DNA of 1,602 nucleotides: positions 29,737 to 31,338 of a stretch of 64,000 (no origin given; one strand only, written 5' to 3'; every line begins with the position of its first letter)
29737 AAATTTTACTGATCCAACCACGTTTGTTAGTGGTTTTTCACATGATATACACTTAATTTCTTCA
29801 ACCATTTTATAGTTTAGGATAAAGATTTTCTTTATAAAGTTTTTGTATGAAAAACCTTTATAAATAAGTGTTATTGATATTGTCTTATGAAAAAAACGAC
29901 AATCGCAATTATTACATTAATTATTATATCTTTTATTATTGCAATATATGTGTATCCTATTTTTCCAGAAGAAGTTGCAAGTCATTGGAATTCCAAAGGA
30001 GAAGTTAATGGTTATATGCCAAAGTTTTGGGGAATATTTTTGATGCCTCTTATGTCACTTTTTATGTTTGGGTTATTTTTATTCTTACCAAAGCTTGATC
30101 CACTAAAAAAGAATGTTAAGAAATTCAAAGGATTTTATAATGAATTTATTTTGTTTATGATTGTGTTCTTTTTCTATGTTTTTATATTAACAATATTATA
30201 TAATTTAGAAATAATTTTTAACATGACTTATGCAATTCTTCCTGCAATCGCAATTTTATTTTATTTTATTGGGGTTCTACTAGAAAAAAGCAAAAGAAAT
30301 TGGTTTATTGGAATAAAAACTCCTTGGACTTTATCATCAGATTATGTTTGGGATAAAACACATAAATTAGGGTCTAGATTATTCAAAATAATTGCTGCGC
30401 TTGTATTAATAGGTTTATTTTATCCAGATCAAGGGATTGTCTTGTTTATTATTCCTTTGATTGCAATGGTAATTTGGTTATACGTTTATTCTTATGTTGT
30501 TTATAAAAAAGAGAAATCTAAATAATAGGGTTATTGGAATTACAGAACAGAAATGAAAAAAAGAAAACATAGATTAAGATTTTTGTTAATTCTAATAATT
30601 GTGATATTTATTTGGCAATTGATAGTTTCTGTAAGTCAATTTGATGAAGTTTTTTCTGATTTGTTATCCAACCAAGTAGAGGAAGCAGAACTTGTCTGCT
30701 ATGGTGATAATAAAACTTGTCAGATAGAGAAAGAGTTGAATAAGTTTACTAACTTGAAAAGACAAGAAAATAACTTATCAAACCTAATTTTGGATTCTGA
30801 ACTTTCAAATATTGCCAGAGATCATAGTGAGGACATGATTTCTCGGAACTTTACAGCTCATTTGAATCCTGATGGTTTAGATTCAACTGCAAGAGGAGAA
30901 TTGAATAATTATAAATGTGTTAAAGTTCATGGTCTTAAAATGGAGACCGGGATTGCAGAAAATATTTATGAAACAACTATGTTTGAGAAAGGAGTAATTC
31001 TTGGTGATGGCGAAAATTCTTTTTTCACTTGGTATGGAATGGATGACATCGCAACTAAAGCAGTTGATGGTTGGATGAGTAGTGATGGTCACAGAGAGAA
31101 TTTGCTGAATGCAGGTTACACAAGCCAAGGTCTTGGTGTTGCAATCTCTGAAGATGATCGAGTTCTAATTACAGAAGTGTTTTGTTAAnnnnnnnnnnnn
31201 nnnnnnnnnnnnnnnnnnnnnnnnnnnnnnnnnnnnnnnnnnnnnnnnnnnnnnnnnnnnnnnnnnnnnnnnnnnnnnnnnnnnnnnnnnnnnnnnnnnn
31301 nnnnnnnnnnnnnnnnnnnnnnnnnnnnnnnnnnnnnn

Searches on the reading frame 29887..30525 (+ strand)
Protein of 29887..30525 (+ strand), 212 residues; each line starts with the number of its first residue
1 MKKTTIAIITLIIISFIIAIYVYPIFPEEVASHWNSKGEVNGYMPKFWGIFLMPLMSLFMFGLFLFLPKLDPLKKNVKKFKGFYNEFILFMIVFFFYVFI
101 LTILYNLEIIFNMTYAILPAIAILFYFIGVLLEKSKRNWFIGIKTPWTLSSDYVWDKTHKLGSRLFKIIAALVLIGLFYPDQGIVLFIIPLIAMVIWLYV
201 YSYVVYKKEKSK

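Call 39: search_protein_families(library=pfam, proteins=[window:29887-30525:+], max_evalue=0.01)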
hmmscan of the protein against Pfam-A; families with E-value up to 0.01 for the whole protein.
window:29887-30525:+ (212 aa): 2 families
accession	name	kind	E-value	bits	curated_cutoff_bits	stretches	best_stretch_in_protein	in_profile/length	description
PF07853.16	DUF1648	-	1.9e-18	66.3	28.7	1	11-57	2-48/49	Domain of unknown function (DUF1648)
PF13630.11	SdpI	-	4.1e-17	62.5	28.2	1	134-199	1-69/71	SdpI/YfhL protein family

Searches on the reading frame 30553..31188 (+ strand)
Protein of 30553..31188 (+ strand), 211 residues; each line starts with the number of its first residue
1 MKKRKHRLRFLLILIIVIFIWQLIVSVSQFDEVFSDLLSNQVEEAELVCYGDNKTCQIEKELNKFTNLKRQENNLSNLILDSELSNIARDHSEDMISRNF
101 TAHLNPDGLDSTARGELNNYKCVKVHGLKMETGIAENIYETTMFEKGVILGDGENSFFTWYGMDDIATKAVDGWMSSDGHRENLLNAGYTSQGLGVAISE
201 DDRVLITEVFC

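Call 9: search_protein_families(library=pfam, proteins=[window:30553-31188:+], max_evalue=0.01)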
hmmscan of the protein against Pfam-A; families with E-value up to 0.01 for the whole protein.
window:30553-31188:+ (211 aa): 1 family
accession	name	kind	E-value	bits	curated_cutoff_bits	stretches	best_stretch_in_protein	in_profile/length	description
PF00188.32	CAP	-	9.6e-14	52.7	21.1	1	66-204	4-110/117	Cysteine-rich secretory protein family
